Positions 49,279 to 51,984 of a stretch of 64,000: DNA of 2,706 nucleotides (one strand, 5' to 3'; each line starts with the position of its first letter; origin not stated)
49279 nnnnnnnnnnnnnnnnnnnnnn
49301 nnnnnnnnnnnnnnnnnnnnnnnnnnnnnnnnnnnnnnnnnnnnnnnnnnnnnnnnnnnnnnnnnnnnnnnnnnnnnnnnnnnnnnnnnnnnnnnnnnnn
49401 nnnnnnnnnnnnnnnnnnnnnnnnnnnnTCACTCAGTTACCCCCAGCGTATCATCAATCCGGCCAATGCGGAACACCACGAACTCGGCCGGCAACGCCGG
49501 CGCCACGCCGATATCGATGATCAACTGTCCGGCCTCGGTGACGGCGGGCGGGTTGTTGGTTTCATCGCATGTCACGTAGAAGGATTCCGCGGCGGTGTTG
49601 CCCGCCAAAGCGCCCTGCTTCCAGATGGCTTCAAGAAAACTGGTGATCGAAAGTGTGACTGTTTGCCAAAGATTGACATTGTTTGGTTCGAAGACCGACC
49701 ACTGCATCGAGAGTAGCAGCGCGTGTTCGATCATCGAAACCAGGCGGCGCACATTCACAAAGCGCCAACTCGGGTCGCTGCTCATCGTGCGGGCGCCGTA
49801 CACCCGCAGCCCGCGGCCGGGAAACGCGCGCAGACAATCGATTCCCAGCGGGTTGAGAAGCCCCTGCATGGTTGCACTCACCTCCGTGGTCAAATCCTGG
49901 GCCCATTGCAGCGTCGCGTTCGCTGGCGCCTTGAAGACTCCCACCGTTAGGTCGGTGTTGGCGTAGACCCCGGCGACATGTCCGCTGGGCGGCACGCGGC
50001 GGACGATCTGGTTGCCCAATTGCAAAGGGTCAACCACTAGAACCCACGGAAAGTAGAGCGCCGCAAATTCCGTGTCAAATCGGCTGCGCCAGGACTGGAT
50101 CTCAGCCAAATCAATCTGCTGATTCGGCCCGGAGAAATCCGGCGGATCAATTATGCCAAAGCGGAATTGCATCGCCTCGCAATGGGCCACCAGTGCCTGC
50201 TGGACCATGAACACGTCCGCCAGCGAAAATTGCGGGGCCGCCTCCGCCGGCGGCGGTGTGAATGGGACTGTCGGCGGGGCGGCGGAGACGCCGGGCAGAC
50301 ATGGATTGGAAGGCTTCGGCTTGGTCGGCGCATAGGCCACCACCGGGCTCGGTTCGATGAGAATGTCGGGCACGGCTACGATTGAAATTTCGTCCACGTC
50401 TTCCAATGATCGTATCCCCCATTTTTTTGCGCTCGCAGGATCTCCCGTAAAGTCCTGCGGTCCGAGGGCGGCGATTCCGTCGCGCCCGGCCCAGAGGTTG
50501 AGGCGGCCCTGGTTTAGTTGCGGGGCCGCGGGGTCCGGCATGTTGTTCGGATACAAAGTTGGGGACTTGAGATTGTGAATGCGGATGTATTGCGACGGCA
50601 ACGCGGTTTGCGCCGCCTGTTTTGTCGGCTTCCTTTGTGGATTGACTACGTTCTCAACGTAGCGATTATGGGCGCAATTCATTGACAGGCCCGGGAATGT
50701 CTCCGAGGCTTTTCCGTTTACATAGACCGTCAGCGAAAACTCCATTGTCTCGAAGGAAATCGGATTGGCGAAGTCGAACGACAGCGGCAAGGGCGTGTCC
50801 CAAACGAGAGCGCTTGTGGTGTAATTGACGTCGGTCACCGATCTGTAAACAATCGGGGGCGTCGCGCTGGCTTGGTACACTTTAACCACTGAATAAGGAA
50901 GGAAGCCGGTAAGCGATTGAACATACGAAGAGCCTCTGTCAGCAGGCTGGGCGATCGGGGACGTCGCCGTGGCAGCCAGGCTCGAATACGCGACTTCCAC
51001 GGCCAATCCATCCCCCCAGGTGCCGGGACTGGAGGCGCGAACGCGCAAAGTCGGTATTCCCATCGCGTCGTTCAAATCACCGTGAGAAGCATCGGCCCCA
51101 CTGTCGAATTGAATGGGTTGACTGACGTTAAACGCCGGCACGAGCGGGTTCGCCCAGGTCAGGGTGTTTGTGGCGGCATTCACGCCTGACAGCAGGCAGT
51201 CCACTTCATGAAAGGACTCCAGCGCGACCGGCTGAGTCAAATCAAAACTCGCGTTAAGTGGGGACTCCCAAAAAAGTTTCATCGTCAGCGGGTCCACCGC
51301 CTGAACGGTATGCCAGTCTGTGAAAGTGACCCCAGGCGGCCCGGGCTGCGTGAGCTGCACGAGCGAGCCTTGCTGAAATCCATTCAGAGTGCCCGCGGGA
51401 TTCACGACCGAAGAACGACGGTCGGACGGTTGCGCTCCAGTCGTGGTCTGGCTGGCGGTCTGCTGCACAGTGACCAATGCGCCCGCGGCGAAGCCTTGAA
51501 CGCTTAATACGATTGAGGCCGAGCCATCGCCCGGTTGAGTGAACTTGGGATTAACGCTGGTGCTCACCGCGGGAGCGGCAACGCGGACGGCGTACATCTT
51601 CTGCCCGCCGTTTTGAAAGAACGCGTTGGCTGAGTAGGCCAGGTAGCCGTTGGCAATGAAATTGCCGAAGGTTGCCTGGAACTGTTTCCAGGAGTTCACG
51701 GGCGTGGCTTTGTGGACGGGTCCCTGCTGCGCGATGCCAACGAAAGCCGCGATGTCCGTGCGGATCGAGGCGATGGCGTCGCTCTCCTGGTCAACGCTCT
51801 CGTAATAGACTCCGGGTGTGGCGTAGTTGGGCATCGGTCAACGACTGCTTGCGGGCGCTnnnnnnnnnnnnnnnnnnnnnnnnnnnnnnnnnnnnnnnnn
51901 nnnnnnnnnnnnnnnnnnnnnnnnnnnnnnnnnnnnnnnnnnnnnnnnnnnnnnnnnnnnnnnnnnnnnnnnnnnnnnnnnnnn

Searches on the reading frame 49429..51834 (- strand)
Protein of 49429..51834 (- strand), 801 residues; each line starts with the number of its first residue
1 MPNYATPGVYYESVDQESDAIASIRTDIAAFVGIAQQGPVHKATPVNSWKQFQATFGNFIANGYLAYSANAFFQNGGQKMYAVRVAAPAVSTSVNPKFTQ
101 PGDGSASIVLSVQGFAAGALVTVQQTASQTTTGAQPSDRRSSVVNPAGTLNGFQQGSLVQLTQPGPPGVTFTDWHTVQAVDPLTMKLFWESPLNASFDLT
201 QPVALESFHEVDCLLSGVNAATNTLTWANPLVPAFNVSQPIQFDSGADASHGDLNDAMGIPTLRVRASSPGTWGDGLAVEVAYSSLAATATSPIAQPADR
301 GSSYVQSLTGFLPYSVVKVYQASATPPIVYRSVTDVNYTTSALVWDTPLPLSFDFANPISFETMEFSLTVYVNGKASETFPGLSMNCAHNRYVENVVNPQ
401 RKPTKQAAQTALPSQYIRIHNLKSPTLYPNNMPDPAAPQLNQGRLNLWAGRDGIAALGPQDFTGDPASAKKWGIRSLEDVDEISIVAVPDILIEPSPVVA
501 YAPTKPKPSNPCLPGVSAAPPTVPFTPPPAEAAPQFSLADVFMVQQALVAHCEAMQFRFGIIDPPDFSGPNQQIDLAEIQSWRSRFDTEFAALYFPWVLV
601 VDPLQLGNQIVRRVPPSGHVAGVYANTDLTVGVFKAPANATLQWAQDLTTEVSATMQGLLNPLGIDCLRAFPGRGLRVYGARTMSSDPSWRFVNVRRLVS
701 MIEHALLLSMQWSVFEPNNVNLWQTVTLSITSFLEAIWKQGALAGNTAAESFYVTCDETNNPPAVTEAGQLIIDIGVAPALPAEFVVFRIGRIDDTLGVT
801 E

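Call 7: search_protein_families(library=pfam, proteins=[window:49429-51834:-], max_evalue=0.001)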
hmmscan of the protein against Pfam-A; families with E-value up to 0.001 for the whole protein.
window:49429-51834:- (801 aa): 2 families
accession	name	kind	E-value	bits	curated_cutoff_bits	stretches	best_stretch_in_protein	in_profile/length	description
PF17482.7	Phage_sheath_1C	-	3e-14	53.4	26.9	1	685-790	1-101/104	Phage tail sheath C-terminal domain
PF04984.19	Phage_sheath_1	-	5.2e-10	39.8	31.4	1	544-684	35-168/168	Phage tail sheath protein subtilisin-like domain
